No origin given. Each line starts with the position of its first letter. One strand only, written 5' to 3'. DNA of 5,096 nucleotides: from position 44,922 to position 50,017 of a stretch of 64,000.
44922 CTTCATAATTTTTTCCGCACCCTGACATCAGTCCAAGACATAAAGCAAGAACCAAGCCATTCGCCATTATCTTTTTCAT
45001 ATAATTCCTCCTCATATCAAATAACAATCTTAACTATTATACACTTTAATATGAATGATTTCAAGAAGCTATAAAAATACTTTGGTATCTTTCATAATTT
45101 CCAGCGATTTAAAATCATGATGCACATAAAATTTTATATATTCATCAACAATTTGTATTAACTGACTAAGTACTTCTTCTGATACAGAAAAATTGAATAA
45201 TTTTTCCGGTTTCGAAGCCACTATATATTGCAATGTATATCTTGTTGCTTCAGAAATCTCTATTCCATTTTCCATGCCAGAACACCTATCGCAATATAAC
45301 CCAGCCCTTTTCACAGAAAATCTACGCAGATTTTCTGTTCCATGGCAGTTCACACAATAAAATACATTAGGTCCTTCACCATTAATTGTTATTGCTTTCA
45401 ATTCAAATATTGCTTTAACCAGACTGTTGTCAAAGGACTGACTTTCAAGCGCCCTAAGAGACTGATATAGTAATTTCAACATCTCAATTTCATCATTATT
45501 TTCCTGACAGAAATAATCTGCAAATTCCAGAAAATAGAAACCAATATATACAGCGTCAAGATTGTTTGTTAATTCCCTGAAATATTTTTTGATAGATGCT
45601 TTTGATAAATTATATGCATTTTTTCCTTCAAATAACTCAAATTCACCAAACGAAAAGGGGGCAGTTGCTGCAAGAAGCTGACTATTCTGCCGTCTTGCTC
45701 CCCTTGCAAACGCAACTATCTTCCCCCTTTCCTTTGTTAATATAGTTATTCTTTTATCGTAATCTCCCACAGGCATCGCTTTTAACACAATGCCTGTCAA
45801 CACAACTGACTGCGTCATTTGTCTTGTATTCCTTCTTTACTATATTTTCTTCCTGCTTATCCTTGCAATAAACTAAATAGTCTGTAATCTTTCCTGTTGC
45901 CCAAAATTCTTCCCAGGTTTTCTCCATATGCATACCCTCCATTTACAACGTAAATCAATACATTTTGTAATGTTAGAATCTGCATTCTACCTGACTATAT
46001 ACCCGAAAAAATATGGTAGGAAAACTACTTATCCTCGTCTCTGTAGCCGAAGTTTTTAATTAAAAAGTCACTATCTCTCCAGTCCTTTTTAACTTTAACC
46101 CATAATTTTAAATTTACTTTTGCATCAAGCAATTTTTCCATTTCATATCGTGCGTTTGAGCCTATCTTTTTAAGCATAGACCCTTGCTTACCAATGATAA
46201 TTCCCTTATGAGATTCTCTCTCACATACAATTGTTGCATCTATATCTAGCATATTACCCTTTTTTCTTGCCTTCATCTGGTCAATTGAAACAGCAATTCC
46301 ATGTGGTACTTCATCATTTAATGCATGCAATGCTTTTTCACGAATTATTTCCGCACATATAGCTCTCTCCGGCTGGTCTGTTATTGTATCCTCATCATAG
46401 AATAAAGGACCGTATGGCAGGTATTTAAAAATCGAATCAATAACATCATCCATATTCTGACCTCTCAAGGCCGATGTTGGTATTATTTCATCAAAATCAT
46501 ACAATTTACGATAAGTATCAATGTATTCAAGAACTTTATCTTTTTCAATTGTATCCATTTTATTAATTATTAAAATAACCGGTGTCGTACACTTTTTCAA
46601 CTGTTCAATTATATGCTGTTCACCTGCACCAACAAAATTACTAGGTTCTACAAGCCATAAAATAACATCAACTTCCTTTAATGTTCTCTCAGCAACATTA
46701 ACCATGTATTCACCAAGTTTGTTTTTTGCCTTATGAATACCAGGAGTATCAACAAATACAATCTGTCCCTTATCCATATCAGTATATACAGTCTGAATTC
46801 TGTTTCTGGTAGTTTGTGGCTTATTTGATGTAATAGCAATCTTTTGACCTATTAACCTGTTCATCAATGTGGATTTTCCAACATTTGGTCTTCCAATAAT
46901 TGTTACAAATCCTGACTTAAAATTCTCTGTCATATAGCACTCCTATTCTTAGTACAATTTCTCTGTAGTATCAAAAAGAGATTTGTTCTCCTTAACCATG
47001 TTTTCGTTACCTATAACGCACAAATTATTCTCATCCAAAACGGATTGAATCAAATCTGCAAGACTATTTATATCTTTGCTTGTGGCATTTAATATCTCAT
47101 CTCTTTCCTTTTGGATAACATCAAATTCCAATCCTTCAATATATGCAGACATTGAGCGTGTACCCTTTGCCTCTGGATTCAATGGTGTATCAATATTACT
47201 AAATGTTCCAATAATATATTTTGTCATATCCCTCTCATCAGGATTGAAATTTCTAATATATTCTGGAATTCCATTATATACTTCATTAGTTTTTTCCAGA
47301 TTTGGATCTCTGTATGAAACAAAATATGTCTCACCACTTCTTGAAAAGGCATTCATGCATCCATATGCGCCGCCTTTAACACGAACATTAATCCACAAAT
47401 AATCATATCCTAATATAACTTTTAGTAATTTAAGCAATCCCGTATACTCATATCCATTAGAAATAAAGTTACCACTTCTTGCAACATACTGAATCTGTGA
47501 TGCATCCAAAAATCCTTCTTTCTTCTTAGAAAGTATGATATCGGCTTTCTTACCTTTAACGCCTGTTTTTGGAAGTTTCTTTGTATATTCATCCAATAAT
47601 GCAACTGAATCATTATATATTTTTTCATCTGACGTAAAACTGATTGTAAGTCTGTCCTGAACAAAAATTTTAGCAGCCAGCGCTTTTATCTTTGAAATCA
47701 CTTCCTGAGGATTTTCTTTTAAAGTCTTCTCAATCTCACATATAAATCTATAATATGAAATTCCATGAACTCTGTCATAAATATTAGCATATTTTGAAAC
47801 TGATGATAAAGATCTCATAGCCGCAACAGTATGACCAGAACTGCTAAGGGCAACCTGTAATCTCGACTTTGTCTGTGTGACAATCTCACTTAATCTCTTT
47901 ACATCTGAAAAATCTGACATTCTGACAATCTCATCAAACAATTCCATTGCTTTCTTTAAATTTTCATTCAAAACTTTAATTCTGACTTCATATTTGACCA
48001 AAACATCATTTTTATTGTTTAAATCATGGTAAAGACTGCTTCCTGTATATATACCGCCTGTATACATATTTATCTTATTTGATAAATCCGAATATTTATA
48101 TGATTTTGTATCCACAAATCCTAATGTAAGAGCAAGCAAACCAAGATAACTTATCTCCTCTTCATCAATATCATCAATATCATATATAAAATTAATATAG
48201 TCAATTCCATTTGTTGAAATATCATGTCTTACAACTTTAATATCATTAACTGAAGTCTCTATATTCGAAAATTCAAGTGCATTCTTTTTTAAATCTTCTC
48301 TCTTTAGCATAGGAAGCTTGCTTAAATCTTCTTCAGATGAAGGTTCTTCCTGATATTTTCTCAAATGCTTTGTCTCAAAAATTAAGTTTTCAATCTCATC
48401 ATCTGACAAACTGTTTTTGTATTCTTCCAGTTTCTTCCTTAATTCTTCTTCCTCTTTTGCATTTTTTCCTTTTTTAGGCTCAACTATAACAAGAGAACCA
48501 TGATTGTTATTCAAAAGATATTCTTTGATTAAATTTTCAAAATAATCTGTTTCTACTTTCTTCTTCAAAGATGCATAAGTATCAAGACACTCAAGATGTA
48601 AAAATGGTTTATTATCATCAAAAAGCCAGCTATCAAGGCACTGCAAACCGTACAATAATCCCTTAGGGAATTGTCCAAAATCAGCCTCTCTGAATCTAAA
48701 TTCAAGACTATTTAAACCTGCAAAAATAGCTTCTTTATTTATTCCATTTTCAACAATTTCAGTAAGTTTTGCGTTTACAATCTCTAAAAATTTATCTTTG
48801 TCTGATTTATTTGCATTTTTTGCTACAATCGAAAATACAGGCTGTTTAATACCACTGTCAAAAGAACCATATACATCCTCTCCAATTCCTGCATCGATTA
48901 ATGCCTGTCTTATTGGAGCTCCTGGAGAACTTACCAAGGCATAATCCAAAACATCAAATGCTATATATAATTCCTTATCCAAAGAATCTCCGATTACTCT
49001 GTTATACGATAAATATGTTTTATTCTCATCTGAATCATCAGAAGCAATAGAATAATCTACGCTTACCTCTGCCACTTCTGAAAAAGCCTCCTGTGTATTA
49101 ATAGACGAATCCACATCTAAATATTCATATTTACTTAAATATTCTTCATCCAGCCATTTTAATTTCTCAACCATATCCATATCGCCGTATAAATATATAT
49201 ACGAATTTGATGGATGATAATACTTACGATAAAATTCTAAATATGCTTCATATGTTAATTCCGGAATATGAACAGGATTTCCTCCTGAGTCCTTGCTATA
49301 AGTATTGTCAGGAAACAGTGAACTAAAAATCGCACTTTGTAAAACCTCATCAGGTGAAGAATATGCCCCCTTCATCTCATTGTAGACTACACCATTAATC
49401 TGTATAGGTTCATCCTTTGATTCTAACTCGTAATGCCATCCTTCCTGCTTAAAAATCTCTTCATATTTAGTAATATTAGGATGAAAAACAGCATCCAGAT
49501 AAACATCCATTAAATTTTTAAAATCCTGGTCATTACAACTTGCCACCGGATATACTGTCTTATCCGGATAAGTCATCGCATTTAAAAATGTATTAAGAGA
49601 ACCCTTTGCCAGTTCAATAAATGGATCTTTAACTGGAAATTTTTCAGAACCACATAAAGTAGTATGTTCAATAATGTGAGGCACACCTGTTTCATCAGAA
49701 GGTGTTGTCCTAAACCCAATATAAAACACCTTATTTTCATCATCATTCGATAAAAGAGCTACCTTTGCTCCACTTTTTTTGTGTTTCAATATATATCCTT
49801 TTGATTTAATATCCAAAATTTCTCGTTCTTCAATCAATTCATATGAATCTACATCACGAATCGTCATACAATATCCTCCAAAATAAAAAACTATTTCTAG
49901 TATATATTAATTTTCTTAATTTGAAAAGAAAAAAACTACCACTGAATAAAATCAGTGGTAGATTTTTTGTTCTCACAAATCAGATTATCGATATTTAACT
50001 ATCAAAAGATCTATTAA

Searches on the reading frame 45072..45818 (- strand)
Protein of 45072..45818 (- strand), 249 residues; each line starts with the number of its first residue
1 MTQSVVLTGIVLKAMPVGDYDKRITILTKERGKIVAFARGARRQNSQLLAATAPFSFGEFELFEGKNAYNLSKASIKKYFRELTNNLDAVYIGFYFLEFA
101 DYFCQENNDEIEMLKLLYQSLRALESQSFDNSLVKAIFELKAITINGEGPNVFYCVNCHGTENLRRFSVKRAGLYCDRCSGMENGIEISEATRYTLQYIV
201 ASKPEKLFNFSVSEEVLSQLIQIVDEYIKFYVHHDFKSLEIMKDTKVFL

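Call 72: search_protein_families(library=pfam, proteins=[window:45072-45818:-], max_evalue=0.0001)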
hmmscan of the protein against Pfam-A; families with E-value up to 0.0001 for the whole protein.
window:45072-45818:- (249 aa): 2 families
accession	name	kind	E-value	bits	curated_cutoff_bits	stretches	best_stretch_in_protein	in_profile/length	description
PF02565.21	RecO_C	-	3.1e-32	111.9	22.1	1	86-240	3-157/157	Recombination protein O C terminal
PF11967.14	RecO_N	-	9.9e-19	67.6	27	1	6-80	5-80/80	Recombination protein O N terminal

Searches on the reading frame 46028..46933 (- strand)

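Call 72: search_protein_families(library=pfam, proteins=[window:46028-46933:-], max_evalue=0.0001)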
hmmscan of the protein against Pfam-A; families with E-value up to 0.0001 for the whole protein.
window:46028-46933:- (302 aa): 11 families
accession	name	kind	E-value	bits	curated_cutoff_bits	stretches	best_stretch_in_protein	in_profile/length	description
PF01926.29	MMR_HSR1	-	2.4e-27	95.7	21.9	1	10-125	2-113/113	50S ribosome-binding GTPase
PF07650.23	KH_2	-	9.6e-23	80.3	22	1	208-286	1-78/78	KH domain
PF02421.24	FeoB_N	-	2.8e-16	59.8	27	1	10-167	3-155/156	Ferrous iron transport protein B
PF00009.33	GTP_EFTU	-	2.3e-14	53.8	26.5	1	10-173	6-187/188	Elongation factor Tu GTP binding domain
PF00350.29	Dynamin_N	-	2.3e-12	47.7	27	1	52-125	97-167/168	Dynamin family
PF04548.22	AIG1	-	4.9e-09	36.2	27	1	11-140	4-140/212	AIG1 family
PF03193.22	RsgA_GTPase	-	7.8e-09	36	30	1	3-69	102-171/174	RsgA GTPase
PF00071.28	Ras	-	1.3e-05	25.3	21.6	1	11-170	3-158/162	Ras family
PF16897.10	MMR_HSR1_Xtn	-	1.7e-05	25.2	35.2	1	117-172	56-104/106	C-terminal region of MMR_HSR1 domain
PF10662.15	PduV-EutP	-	2.1e-05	24.8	21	1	10-167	4-140/143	Ethanolamine utilisation - propanediol utilisation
PF13401.12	AAA_22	-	4.3e-05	24.3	27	0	6-147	4-110/130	AAA domain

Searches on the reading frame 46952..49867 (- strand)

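Call 72: search_protein_families(library=pfam, proteins=[window:46952-49867:-], max_evalue=0.0001)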
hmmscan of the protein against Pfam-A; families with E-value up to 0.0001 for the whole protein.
window:46952-49867:- (972 aa): 4 families
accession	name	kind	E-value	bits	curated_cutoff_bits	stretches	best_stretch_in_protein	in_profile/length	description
PF08367.16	M16C_assoc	-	2.9e-74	249.9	25.3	1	463-712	2-252/252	Peptidase M16C associated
PF22516.1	PreP_C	-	4.9e-53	179.7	27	1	784-954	2-172/173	PreP C-terminal domain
PF05193.26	Peptidase_M16_C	-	1.5e-23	84.1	23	1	204-381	2-174/181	Peptidase M16 inactive domain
PF00675.25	Peptidase_M16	-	2.6e-10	40.8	22.3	1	50-136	21-104/149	Insulinase (Peptidase family M16)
